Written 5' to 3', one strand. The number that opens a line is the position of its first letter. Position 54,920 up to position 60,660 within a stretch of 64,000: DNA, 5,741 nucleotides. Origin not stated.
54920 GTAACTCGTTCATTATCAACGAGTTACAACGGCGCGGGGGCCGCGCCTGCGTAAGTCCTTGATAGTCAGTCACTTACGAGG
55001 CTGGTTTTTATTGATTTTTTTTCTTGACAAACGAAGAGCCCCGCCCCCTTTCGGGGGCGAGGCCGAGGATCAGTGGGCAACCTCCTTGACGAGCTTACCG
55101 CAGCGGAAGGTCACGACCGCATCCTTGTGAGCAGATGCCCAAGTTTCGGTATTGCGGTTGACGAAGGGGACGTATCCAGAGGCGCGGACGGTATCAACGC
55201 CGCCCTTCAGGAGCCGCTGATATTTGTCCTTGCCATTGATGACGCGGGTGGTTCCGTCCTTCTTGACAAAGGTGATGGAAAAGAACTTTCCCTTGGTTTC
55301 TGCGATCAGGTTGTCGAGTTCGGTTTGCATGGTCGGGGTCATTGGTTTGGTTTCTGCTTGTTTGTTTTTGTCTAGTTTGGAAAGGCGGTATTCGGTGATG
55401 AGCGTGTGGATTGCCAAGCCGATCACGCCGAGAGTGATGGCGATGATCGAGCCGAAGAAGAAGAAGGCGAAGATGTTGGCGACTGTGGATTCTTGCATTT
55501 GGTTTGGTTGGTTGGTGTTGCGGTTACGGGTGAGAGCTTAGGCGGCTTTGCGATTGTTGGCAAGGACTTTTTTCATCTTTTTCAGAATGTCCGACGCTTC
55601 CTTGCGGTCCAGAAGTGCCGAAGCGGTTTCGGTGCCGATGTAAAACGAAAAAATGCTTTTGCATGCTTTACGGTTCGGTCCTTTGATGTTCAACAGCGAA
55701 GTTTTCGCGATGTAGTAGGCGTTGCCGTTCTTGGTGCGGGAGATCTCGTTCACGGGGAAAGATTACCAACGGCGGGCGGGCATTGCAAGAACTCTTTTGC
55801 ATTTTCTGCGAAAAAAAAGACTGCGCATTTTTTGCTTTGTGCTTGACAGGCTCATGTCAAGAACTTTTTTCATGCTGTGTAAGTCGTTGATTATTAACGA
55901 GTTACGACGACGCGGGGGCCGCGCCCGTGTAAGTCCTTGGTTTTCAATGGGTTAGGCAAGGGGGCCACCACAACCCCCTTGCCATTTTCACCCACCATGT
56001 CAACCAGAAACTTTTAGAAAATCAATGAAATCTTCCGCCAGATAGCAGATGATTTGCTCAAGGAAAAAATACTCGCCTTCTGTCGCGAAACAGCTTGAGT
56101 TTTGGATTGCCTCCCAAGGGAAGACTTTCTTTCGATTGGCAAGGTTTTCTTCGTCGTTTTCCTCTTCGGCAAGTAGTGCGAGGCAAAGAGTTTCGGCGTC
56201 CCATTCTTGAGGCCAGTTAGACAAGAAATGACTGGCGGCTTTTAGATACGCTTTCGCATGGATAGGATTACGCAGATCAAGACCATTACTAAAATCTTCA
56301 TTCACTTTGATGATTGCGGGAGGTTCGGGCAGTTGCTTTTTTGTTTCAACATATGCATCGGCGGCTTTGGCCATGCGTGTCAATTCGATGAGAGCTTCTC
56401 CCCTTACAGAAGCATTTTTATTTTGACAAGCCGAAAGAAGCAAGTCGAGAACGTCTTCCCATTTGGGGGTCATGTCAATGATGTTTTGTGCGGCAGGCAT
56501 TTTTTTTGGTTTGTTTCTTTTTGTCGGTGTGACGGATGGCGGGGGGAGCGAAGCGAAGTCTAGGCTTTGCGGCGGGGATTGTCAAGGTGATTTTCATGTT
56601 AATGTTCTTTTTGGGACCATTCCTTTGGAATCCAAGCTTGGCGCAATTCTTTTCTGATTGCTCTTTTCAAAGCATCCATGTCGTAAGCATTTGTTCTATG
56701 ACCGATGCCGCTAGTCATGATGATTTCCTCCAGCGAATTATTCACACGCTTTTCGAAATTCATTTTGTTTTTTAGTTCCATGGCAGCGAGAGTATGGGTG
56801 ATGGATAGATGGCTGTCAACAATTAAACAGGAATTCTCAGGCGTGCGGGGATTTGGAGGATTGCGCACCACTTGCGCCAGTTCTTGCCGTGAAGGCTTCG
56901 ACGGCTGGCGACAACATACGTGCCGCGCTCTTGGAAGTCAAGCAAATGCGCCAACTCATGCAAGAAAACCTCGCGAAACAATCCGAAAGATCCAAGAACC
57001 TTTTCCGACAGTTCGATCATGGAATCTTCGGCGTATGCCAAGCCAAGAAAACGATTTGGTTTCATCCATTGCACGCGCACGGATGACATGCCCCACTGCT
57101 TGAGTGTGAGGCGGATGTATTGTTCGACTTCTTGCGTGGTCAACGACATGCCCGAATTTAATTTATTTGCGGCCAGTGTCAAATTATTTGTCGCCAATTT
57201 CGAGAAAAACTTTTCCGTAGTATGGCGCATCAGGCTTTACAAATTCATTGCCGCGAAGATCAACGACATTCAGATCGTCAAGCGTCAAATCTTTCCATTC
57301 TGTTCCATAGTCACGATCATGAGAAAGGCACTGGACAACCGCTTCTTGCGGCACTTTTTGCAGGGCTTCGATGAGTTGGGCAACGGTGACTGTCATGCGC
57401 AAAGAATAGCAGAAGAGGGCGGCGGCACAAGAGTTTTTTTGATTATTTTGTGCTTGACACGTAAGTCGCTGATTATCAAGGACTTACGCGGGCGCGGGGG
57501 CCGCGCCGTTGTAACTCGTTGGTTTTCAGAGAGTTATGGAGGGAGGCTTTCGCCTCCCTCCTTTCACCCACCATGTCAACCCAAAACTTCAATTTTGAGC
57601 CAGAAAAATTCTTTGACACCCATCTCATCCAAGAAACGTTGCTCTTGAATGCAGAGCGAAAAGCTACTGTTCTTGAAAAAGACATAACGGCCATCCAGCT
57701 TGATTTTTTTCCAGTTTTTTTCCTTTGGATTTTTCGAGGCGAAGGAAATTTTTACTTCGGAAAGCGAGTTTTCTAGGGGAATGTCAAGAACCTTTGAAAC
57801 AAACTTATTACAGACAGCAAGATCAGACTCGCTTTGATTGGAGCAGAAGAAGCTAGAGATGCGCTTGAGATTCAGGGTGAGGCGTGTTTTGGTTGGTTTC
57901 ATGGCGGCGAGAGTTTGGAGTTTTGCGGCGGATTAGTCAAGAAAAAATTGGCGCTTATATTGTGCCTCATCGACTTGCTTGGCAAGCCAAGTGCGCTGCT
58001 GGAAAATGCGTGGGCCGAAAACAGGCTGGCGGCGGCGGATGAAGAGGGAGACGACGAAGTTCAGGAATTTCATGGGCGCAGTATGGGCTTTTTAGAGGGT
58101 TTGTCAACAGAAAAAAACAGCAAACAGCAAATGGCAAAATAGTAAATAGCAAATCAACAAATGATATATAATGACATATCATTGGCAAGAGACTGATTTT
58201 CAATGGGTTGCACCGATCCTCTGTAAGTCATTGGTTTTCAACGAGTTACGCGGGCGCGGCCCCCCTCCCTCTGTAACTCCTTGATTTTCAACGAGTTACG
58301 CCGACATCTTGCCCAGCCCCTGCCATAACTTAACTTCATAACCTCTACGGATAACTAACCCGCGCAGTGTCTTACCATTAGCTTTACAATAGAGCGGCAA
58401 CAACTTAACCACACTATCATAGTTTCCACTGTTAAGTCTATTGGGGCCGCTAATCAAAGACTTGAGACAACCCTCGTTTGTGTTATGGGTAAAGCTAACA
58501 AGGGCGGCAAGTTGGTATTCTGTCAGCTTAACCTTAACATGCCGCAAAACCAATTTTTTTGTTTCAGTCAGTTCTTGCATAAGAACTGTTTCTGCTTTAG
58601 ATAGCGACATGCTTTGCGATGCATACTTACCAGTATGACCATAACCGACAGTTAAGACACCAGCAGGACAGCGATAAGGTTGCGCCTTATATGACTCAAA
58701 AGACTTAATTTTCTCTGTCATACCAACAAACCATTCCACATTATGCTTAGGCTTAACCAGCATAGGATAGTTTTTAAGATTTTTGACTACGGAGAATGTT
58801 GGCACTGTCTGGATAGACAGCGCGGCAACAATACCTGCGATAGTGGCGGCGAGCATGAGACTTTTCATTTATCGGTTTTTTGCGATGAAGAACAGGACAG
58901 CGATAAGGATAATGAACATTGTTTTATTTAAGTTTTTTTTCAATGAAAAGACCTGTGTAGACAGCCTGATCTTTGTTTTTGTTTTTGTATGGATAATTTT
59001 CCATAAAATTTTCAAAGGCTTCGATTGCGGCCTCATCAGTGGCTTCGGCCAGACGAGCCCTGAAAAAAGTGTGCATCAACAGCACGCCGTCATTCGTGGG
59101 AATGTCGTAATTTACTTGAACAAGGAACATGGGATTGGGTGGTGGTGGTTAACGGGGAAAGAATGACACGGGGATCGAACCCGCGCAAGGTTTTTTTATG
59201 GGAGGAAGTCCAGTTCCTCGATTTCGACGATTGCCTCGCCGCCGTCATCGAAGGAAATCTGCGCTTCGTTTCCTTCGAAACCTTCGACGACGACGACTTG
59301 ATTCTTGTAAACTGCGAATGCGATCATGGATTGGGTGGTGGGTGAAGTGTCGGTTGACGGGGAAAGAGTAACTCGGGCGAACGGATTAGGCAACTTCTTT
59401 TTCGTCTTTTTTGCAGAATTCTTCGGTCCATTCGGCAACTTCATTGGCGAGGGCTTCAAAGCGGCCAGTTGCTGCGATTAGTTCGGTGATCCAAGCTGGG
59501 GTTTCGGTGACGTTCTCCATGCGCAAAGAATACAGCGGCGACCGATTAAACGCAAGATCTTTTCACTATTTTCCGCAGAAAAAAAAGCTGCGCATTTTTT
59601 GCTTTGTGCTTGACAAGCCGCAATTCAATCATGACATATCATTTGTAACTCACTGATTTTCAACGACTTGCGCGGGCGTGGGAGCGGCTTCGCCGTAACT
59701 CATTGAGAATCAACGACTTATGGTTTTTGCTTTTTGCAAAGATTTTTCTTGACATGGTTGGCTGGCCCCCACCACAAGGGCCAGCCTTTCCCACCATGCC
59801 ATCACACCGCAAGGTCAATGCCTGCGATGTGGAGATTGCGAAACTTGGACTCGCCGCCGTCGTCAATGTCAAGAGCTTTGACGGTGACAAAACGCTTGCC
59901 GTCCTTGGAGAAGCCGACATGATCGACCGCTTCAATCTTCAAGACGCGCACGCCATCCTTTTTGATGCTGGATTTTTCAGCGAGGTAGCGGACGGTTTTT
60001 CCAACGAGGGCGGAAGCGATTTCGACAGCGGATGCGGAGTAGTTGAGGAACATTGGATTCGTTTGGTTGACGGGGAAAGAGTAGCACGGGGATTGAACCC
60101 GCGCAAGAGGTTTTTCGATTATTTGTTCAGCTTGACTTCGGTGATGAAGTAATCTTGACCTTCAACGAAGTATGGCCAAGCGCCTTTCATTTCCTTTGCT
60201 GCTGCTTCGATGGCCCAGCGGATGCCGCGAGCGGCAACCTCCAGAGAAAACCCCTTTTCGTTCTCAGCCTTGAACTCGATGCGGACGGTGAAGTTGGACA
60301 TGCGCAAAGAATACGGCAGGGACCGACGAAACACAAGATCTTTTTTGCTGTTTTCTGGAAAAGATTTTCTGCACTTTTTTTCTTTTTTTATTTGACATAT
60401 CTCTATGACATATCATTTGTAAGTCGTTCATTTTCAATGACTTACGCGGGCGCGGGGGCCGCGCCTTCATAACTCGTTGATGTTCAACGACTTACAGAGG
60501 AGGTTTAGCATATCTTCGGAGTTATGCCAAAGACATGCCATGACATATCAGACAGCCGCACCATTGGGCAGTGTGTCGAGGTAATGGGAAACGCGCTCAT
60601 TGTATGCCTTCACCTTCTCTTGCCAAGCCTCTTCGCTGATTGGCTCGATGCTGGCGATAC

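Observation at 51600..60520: Nine copies of a conserved triple-hairpin cassette at roughly 1 kb spacing between minus-strand small genes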

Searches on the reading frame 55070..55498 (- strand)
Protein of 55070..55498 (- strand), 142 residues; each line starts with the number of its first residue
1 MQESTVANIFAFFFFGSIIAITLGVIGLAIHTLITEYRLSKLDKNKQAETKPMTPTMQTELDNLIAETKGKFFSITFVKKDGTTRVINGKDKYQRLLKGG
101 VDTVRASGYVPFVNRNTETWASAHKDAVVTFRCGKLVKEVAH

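Call 9: search_protein_families(library=pfam, proteins=[window:55070-55498:-], max_evalue=0.01)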
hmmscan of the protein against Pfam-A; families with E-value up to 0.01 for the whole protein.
window:55070-55498:- (142 aa): 1 family
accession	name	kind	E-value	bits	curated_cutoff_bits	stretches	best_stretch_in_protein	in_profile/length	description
PF10902.13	WYL_2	-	0.0082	16.9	26.7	0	62-124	2-69/74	WYL_2, Sm-like SH3 beta-barrel fold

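Call 10: search_protein_families(library=phrogs, proteins=[window:55070-55498:-], max_evalue=0.01)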
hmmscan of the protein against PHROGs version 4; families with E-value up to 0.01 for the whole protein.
window:55070-55498:- (142 aa): 1 family
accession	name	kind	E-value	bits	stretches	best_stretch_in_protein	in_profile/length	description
phrog_2267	-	unknown function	1.3e-07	32.6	1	60-105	15-61/112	-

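Call 102: search_solved_structures(query=window:55070-55498:-, max_evalue=1)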
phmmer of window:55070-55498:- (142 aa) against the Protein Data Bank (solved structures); distinct sequences matched with E-value up to 1: 0.

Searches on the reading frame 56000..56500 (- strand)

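Call 9: search_protein_families(library=pfam, proteins=[window:56000-56500:-], max_evalue=0.01)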
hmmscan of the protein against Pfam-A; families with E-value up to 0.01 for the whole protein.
window:56000-56500:- (166 aa): 0 families

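Call 10: search_protein_families(library=phrogs, proteins=[window:56000-56500:-], max_evalue=0.01)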
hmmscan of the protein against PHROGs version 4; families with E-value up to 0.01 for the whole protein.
window:56000-56500:- (166 aa): 1 family
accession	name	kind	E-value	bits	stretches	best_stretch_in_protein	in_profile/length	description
phrog_22670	-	unknown function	5e-09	37.6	1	7-52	7-52/65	-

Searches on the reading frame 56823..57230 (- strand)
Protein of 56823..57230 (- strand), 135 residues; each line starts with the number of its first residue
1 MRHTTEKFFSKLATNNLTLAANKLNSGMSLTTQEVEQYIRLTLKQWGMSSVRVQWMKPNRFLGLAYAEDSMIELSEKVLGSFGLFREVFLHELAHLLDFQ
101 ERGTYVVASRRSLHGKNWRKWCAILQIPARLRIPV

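Call 9: search_protein_families(library=pfam, proteins=[window:56823-57230:-], max_evalue=0.01)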
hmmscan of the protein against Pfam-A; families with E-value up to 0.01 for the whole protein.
window:56823-57230:- (135 aa): 1 family
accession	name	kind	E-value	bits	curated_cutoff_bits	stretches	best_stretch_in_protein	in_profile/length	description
PF10263.15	SprT-like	-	8.8e-11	42.1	25.6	1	47-125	17-95/108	SprT-like family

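Call 10: search_protein_families(library=phrogs, proteins=[window:56823-57230:-], max_evalue=0.01)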
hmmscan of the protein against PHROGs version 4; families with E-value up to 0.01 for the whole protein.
window:56823-57230:- (135 aa): 1 family
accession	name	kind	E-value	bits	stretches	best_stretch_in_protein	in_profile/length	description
phrog_3768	-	unknown function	0.0012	19.8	1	41-125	28-106/216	-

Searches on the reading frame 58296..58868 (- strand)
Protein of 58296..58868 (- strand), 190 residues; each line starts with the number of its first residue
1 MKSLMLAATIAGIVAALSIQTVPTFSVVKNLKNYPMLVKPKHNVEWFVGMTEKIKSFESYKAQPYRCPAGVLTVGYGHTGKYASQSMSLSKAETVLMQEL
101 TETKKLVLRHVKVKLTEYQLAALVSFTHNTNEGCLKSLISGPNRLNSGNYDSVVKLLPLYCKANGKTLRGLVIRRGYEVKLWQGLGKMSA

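Call 9: search_protein_families(library=pfam, proteins=[window:58296-58868:-], max_evalue=0.01)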
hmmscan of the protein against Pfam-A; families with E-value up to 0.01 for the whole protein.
window:58296-58868:- (190 aa): 1 family
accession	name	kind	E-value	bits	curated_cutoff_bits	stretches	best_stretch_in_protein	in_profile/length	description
PF00959.24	Phage_lysozyme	-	2.1e-27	96.4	22.3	1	55-177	1-124/125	Phage lysozyme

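Call 10: search_protein_families(library=phrogs, proteins=[window:58296-58868:-], max_evalue=0.01)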
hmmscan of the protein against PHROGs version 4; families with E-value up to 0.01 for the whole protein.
window:58296-58868:- (190 aa): 5 families
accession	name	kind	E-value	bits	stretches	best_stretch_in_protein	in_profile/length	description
phrog_7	-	lysis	4.1e-32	112.2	1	11-184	525-697/873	endolysin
phrog_33083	-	lysis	1.4e-18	67.8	1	52-182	9-140/456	endolysin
phrog_10457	-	lysis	1.7e-07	32.3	1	93-182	9-93/95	endolysin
phrog_28234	-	lysis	4.6e-06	26.9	1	73-184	100-221/372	endolysin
phrog_7910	-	lysis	0.00035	22.1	1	93-179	3-88/96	endolysin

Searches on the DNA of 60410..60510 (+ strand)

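Call 35: search_dna_similar(query=window:60410-60510:+, collection=phages, mode=distant, max_evalue=10, max_rows=40)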
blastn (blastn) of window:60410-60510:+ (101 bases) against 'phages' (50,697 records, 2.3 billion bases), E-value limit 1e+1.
Records with a match: 6; places in all: 6; records where one place covers at least 80% of the query: 0.
Best place of each record, by identity: 90-95% 6.
By first word of the organism name: Haloarcula 5; Halorubrum 1.
By host as written in the record: Haloarcula californiae 5; Halorubrum sp. 1.
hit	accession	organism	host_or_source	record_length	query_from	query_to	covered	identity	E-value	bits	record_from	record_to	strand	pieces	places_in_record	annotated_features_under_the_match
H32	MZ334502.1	Haloarcula phage HCTV-7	Haloarcula californiae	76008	68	92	25%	92.0%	9e-1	37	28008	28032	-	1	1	none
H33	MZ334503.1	Haloarcula phage HCTV-9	Haloarcula californiae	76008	68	92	25%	92.0%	9e-1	37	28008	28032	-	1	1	none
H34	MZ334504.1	Haloarcula phage HCTV-11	Haloarcula californiae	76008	68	92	25%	92.0%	9e-1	37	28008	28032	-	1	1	none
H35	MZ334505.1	Halorubrum virus HRTV-9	Halorubrum sp.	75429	68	92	25%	92.0%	9e-1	37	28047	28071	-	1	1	none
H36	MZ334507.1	Haloarcula virus HCTV-8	Haloarcula californiae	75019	68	92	25%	92.0%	9e-1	37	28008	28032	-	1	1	none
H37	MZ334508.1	Haloarcula virus HCTV-10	Haloarcula californiae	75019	68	92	25%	92.0%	9e-1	37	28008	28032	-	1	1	none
